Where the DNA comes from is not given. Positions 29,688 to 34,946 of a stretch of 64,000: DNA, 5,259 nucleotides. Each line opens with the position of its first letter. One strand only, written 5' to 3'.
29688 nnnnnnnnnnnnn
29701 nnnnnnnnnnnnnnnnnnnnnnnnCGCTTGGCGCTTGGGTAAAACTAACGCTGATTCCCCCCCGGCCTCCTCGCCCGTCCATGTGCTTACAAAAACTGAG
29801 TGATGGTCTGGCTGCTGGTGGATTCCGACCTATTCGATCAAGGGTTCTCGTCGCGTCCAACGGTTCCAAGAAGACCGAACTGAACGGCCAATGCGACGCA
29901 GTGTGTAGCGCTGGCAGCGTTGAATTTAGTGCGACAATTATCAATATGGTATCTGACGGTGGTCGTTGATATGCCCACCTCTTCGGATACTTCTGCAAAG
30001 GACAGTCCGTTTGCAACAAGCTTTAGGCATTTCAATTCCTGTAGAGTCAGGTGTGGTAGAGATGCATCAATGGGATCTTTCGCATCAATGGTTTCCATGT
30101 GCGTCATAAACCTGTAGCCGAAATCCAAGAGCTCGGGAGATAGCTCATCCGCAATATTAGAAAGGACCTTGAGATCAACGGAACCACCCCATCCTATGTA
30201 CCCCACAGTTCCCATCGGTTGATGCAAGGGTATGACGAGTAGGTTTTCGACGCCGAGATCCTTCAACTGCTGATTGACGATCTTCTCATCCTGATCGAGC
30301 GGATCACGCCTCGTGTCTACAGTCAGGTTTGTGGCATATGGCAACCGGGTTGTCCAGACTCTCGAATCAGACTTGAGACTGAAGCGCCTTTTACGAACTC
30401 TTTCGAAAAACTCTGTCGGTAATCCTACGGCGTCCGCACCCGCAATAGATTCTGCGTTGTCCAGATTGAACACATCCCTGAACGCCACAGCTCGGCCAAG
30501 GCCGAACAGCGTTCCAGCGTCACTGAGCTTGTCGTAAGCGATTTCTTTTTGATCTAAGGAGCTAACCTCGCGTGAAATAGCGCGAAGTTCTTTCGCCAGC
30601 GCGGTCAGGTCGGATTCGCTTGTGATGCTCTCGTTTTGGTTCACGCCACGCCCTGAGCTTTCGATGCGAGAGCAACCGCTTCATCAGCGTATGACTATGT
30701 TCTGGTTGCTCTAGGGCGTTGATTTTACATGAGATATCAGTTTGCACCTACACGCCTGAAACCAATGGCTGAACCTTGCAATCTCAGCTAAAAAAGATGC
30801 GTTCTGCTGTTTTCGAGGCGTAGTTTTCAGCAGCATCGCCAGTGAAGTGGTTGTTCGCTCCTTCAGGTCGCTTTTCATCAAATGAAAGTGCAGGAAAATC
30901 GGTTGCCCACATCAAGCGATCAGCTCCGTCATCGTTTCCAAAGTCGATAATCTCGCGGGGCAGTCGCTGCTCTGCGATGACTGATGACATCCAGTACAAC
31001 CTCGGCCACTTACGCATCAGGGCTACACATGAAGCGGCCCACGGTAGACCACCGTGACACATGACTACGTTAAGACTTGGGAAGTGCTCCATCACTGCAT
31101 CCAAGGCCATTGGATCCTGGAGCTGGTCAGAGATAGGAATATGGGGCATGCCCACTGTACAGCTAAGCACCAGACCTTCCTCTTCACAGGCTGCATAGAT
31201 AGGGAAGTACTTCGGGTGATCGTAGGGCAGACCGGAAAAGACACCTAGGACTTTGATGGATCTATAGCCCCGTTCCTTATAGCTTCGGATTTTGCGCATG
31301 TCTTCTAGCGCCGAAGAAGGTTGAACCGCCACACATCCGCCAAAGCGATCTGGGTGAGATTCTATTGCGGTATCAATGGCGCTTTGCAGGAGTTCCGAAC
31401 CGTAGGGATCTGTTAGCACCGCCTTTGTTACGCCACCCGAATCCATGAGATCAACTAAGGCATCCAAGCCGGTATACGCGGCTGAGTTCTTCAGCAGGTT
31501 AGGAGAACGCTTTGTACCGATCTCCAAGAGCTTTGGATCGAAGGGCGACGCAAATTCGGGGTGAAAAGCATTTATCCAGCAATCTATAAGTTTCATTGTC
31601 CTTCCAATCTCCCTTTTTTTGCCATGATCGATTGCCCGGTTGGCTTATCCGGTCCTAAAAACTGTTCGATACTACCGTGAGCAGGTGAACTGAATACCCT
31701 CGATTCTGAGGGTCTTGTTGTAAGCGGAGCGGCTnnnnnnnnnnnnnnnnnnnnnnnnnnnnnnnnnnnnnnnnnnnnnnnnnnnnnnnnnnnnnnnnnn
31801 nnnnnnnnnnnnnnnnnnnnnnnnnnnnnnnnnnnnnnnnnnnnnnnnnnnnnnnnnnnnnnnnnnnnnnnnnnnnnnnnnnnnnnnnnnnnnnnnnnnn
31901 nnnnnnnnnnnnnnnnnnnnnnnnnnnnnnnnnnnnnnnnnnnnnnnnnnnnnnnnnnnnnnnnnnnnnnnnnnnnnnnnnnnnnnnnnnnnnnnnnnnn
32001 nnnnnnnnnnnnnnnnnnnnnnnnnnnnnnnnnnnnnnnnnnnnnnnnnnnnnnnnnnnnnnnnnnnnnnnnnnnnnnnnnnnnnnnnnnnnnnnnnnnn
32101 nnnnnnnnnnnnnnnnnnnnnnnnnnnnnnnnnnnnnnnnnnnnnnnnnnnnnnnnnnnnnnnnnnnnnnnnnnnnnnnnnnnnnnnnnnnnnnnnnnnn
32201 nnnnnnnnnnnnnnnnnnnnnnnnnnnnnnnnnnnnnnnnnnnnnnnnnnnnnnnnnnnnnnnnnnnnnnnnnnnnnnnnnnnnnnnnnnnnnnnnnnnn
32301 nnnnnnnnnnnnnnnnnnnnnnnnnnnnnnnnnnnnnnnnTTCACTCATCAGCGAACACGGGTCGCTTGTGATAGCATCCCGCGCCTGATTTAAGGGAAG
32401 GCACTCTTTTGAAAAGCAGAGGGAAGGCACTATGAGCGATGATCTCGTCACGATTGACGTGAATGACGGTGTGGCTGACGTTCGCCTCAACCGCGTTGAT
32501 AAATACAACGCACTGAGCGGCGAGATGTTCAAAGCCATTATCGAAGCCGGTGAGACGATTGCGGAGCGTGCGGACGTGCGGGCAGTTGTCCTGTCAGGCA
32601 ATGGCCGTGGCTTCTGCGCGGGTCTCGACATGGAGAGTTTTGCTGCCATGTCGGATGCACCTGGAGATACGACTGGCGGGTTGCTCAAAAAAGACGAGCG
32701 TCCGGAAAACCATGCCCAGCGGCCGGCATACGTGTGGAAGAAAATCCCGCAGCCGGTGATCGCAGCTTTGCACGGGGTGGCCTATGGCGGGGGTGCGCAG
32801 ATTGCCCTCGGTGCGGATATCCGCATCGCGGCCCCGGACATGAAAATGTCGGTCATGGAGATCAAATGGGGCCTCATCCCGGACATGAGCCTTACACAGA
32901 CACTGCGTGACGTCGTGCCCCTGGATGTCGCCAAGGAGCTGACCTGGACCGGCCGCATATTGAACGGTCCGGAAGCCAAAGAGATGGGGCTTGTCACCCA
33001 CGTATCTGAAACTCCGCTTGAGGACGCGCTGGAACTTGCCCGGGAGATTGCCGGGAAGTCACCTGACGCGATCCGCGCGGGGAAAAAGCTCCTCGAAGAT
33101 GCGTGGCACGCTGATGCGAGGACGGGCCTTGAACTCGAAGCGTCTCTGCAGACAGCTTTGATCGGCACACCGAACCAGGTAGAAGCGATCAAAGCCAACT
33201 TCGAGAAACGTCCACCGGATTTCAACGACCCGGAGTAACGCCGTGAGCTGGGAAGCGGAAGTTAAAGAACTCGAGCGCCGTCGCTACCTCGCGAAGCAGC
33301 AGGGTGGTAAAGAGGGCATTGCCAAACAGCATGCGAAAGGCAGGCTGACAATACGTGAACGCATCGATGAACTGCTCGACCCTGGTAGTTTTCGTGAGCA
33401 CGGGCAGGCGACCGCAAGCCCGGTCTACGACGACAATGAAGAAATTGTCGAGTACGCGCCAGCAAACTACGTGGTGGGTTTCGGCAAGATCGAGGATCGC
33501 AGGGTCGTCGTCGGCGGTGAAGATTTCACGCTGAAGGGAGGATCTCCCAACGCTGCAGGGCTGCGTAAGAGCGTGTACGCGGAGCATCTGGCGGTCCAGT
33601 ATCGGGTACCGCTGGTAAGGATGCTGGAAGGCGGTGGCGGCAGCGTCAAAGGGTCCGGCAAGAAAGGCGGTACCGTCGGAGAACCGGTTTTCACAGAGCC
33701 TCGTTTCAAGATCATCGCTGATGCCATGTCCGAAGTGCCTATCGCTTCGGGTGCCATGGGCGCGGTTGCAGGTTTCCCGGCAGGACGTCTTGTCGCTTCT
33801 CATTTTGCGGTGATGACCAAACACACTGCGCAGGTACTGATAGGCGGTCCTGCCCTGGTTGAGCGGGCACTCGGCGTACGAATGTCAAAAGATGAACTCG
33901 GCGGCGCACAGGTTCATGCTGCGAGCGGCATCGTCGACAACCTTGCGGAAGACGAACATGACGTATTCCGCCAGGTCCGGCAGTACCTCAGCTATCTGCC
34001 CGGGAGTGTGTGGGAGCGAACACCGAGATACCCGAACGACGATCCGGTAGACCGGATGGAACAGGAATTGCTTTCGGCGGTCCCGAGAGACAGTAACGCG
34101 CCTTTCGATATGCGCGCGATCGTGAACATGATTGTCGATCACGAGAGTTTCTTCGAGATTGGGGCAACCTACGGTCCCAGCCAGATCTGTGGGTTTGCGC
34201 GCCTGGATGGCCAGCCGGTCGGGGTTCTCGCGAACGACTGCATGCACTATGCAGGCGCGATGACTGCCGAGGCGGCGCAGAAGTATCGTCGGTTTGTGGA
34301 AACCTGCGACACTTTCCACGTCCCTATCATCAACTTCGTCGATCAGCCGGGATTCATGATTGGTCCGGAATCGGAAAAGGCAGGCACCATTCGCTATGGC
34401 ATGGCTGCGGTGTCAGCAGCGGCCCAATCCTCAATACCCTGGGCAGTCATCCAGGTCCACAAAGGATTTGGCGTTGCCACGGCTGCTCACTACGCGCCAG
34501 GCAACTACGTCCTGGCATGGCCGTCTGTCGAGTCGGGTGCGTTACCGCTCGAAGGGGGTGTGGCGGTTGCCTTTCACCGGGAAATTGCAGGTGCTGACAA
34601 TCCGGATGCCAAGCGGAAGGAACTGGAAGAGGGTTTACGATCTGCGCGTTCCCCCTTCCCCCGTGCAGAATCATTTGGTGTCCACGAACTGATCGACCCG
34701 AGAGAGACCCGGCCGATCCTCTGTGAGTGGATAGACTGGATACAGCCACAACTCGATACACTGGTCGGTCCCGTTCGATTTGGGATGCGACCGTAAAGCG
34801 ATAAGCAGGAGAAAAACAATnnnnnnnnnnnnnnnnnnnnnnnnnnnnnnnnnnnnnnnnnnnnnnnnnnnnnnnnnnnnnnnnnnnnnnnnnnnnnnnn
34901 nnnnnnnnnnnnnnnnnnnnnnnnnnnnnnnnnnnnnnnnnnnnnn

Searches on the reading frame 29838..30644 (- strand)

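Call 29: search_protein_families(library=pfam, proteins=[window:29838-30644:-], max_evalue=0.0001)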
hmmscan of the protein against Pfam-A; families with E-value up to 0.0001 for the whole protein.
window:29838-30644:- (268 aa): 3 families
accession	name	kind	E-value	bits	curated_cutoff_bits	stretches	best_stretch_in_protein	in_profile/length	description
PF00196.25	GerE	-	2.8e-12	46.5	23.5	1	199-252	3-56/57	Bacterial regulatory proteins, luxR family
PF08281.18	Sigma70_r4_2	-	1e-05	25.5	25.7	1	192-234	4-47/54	Sigma-70, region 4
PF13412.12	HTH_24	-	0.0001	22.3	21.9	0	213-237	17-41/48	Winged helix-turn-helix DNA-binding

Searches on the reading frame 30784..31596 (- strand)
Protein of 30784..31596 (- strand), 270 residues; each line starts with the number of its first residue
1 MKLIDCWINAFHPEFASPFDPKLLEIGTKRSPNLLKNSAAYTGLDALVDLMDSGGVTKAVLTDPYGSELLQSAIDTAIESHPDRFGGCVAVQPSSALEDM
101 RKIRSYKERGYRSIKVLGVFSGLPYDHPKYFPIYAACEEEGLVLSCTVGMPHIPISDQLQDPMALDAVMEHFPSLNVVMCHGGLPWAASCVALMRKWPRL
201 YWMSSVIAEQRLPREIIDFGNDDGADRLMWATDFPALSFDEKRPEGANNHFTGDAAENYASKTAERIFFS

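Call 29: search_protein_families(library=pfam, proteins=[window:30784-31596:-], max_evalue=0.0001)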
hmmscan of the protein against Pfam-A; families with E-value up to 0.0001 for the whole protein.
window:30784-31596:- (270 aa): 1 family
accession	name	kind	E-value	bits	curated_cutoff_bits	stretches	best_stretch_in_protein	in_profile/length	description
PF04909.20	Amidohydro_2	-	3.2e-28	99.8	26.4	1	32-268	26-287/289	Amidohydrolase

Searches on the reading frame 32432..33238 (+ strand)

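Call 29: search_protein_families(library=pfam, proteins=[window:32432-33238:+], max_evalue=0.0001)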
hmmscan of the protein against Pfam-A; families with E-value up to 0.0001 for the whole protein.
window:32432-33238:+ (268 aa): 2 families
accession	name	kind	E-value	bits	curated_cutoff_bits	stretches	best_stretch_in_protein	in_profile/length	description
PF00378.25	ECH_1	-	1.9e-42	145.8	27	1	11-266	3-250/251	Enoyl-CoA hydratase/isomerase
PF16113.10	ECH_2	-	6.5e-30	105.2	27.2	1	17-223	4-201/335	Enoyl-CoA hydratase/isomerase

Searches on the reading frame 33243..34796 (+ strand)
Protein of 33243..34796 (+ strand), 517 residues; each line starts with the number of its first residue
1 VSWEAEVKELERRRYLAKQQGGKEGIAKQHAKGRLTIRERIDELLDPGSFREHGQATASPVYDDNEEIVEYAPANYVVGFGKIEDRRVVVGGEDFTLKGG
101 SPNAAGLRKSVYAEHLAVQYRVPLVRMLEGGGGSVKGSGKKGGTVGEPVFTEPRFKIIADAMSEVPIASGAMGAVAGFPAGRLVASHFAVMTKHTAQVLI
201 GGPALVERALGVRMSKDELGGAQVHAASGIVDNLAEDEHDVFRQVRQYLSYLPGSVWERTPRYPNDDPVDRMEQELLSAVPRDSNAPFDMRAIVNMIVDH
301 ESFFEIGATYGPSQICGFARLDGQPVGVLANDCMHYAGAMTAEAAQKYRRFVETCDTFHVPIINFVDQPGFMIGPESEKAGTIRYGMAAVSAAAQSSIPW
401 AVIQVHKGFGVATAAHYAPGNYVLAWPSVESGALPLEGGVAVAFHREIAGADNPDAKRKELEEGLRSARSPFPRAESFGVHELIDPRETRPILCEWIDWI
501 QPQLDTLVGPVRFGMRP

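Call 29: search_protein_families(library=pfam, proteins=[window:33243-34796:+], max_evalue=0.0001)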
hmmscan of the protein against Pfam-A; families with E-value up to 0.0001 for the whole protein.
window:33243-34796:+ (517 aa): 2 families
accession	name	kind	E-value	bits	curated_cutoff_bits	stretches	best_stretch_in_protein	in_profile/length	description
PF01039.27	Carboxyl_trans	-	5.1e-89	299.6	22.3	1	28-494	1-472/493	Carboxyl transferase domain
PF03255.19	ACCA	-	3.9e-06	26.7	23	0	314-399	94-187/310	Acetyl co-enzyme A carboxylase carboxyltransferase-like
